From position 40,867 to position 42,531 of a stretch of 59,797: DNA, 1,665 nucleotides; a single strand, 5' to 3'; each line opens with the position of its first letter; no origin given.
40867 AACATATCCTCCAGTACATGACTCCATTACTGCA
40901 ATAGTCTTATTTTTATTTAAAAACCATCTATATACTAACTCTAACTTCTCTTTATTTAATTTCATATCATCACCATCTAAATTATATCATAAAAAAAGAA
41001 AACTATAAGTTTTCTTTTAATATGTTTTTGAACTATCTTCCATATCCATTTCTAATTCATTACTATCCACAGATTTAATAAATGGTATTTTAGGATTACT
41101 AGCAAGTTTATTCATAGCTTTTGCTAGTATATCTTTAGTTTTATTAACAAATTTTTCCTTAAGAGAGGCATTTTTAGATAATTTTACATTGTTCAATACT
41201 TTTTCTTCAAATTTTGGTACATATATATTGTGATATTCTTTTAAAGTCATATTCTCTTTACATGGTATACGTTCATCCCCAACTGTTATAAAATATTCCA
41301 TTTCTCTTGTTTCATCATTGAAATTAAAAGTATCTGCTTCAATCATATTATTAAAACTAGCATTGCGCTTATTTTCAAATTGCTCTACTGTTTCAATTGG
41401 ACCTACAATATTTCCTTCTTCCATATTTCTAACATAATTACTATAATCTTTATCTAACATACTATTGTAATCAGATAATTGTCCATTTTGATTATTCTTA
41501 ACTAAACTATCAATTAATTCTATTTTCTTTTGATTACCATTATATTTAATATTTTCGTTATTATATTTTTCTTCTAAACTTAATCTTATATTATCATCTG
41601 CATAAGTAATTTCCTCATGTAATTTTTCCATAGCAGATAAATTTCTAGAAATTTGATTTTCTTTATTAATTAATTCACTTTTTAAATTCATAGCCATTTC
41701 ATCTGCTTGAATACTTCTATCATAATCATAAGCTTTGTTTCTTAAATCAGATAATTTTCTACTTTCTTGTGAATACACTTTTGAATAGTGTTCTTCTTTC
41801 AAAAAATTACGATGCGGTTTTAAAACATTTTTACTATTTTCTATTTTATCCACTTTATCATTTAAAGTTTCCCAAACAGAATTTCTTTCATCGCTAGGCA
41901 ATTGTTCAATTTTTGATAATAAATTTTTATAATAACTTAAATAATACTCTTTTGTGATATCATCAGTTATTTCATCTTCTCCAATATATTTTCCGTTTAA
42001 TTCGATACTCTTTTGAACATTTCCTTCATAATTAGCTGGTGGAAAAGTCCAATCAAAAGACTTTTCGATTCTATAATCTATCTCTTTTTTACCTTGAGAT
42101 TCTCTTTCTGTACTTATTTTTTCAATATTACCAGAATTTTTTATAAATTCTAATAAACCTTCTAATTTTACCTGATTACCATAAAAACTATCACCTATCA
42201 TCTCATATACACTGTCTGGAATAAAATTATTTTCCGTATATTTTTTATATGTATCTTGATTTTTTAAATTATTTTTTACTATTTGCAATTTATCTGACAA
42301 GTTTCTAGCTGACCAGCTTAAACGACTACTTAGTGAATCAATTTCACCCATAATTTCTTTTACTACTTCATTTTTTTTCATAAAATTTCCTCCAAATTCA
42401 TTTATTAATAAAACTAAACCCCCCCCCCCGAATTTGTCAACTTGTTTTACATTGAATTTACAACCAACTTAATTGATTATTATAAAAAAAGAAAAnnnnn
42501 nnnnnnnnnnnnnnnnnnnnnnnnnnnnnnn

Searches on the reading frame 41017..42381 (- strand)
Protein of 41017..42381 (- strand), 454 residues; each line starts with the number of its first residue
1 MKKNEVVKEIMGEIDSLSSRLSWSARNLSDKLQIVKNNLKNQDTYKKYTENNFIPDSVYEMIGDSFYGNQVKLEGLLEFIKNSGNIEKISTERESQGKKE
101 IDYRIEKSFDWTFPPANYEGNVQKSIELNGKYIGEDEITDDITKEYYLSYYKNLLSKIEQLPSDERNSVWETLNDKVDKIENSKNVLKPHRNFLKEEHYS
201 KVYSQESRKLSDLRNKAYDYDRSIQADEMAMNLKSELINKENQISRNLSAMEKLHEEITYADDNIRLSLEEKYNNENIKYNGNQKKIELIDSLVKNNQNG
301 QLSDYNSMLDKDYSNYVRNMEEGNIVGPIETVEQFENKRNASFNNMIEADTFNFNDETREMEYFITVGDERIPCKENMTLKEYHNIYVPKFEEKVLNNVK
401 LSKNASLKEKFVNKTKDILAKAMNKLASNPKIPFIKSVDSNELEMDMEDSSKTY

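Call 5: search_protein_families(library=pfam, proteins=[window:41017-42381:-], max_evalue=0.1)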
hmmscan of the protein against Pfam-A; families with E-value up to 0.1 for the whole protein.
window:41017-42381:- (454 aa): 0 families

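Call 6: find_encoding_contigs(protein=window:41017-42381:-, flank=3000, max_places=10)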
Protein window:41017-42381:- (454 aa): no gene with exactly this product is on record in the collection.

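Call 7: find_homologous_proteins(query=window:41017-42381:-)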
Query window:41017-42381:- (454 aa): 2 proteins with E <= 0.001 among 6234 candidates.
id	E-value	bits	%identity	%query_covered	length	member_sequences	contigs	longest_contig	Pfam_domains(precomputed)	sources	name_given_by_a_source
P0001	9.0e-288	972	100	100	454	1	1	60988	-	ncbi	-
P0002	1.3e-115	405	44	100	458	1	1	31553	-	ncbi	-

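Call 8: find_encoding_contigs(protein=P0002, flank=6000)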
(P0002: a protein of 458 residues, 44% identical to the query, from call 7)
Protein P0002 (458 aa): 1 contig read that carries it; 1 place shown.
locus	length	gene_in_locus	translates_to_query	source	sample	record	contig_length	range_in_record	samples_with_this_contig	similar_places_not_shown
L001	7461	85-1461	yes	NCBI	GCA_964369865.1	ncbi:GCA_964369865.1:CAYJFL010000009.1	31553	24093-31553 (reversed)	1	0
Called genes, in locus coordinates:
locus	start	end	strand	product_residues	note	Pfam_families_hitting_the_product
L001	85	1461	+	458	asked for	-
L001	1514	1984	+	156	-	PF02464:CinA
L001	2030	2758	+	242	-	-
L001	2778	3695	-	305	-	PF00149:Metallophos, PF12850:Metallophos_2 (weak)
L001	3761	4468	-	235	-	PF02517:Rce1-like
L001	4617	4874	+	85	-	PF02576:RimP_N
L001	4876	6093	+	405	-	PF08529:NusA_N, PF13184:KH_NusA_1st, PF26594:KH_NusA_2nd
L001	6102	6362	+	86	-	PF04296:YlxR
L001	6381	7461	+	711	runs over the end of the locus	PF04760:IF2_N, PF03144:GTP_EFTU_D2 (faint), PF00009:GTP_EFTU, PF01926:MMR_HSR1, PF02421:FeoB_N (faint), PF22042:EF-G_D2, PF11987:IF-2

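Call 9: find_encoding_contigs(protein=P0001, flank=6000)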
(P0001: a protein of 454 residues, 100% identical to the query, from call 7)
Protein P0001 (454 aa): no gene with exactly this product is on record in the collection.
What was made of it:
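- Tried and rejected: Direct look-up of the same protein in other assemblies, to compare tract lengths: not on record (calls 6, 9).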

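Call 10: list_cluster_members(proteins=[P0001, P0002])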
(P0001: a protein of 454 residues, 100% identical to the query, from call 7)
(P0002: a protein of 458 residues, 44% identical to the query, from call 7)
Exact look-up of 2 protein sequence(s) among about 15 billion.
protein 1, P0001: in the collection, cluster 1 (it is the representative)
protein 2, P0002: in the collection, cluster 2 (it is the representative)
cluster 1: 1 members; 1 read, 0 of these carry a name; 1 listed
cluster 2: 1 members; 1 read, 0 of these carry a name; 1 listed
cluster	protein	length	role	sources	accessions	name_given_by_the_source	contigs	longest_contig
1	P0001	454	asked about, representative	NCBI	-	-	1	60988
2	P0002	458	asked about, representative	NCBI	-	-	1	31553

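Call 12: find_related_loci(query=window:41017-42381:-, collection=genome_contigs, flank=6000)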
Query window:41017-42381:- (454 aa) in genome_contigs; peptide patterns used: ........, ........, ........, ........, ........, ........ (x = any residue, [..] = any of these).
55 stretches matched a pattern, but none encodes a relative of the query by tblastn (E <= 1e-3).

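Call 24: predict_structure(alignment_id=A1)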
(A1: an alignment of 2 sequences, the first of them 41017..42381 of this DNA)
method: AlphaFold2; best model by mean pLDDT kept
length: 454 residues; sequences in the alignment: 2
mean_pLDDT: 41.9   pTM: 0.23
mean pLDDT of the five models: 41.9, 41.4, 40.7, 39.1, 36.6
residues with pLDDT >= 90: 0; 70-90: 2; 50-70: 89; < 50: 363
segments of 3 or more residues with pLDDT < 50: 1-239, 241-244, 281-284, 296-354, 359-361, 366-370, 376-407, 448-454
pLDDT, mean of each block of 10 residues (from residue 1): 35 36 32 33 36 33 28 34 35 34 29 25 33 34 38 45 44 45 37 37 34 34 38 47 51 58 60 55 51 47 41 41 35 38 40 47 50 50 46 39 46 60 64 57 52 36
secondary structure, 60 per line:
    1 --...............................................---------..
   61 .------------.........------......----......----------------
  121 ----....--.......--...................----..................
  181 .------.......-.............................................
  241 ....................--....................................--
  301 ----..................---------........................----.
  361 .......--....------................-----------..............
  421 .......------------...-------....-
elements in order: H3-49 H74-82 E89-94 E99-104 E125-128 E131-134 H140-158 H163-181 H188-194 H196-260 H263-298 H305-322 H332-346 E347-355 E360-367 E370-373 H380-395 H407-427 H450-453
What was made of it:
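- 41017..42381 (-): orf454, an orphan 454-aa protein. It is mostly helical, rich in Asn, Lys and Glu, and has no signal peptide or transmembrane segment. The AlphaFold2 model has pLDDT 42 (call 24).
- Tried and rejected: The AlphaFold2 model built from the 2-sequence alignment had pLDDT 42, so no fold search was run (call 24).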

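Call 25: search_protein_representatives(alignment_id=A1)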
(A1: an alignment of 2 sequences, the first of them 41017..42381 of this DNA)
Query: 2 sequences, 460 profile positions. Proteins with E-value up to 0.001 (for the whole library): 1; up to 1e-10: 1; up to 1e-30: 1. The best 1 are listed.
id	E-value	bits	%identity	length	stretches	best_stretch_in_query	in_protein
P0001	1.0e-258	875.1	-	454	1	1-460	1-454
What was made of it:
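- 41017..42381 (-): Only one homologue exists (P0002, 44 % identical) among 5.8 billion proteins and 1.84 billion representatives (calls 7, 25).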

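Call 26: find_related_loci(query=A1, collection=metagenome_contigs, flank=4000)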
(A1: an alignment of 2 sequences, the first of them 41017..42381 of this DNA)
Query A1 (454 aa) in metagenome_contigs; peptide patterns used: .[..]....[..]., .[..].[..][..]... (x = any residue, [..] = any of these).
600 stretches matched a pattern, but none encodes a relative of the query by tblastn (E <= 1e-3).

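Call 43: search_protein_families(library=padloc, proteins=[window:41017-42381:-, P0002], max_evalue=1)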
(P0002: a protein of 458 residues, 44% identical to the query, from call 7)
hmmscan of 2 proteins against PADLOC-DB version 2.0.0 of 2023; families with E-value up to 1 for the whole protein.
window:41017-42381:- (454 aa): 0 families

P0002 (458 aa): 0 families

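Call 44: search_protein_families(library=phrogs, proteins=[window:41017-42381:-, P0002], max_evalue=1)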
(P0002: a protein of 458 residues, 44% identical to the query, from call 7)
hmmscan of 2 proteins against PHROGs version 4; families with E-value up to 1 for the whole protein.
window:41017-42381:- (454 aa): 2 families
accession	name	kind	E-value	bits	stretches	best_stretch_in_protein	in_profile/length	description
phrog_20370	-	unknown function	0.0059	17.6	1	310-350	28-68/148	-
phrog_29045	-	unknown function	0.023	15.8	1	293-376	6-84/117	-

P0002 (458 aa): 3 families
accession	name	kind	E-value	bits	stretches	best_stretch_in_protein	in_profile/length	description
phrog_17414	-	unknown function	0.07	14.4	1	347-378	37-69/122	-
phrog_34304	-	unknown function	0.18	12.9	0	166-190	15-36/46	-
phrog_20370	-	unknown function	0.19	12.6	1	313-359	25-71/148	-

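Call 45: search_protein_families(library=ncbifam, proteins=[window:41017-42381:-, P0002], max_evalue=1)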
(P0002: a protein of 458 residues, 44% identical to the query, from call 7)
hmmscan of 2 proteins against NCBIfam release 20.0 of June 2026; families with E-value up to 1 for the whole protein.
window:41017-42381:- (454 aa): 0 families

P0002 (458 aa): 0 families

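Call 46: search_solved_structures(query=A1, max_evalue=10)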
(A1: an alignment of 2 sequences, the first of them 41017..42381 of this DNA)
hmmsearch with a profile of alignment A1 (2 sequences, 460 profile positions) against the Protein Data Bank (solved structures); distinct sequences matched with E-value up to 10: 0.
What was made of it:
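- Tried and rejected: Function prediction: Pfam, PADLOC, PHROGs, NCBIfam and a PDB profile search gave nothing significant (calls 5, 43-46).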

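Call 62: find_related_loci(query=A1, collection=viral_contigs, flank=3000)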
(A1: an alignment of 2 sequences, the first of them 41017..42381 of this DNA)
Query A1 (454 aa) in viral_contigs; peptide patterns used: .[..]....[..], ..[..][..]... (x = any residue, [..] = any of these).
600 stretches matched a pattern, but none encodes a relative of the query by tblastn (E <= 1e-3).

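Call 67: search_dna_similar(query=window:41017-42381:-, collection=plasmids, mode=protein, max_evalue=0.001, max_rows=5)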
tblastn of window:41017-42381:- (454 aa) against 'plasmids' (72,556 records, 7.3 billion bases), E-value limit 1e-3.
No match.
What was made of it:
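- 41017..42381 (-): No hit in Pfam, PADLOC, PHROGs, NCBIfam, PDB, plasmids or viral contigs (calls 5, 43-46, 62, 67).
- Tried and rejected: Wider homologue searches for orf454 in 5.8 billion proteins, 1.84 billion representatives, GTDB genomes, JGI metagenomes, IMG/VR and plasmids: only one relative was found (calls 7, 12, 25, 26, 62, 67).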
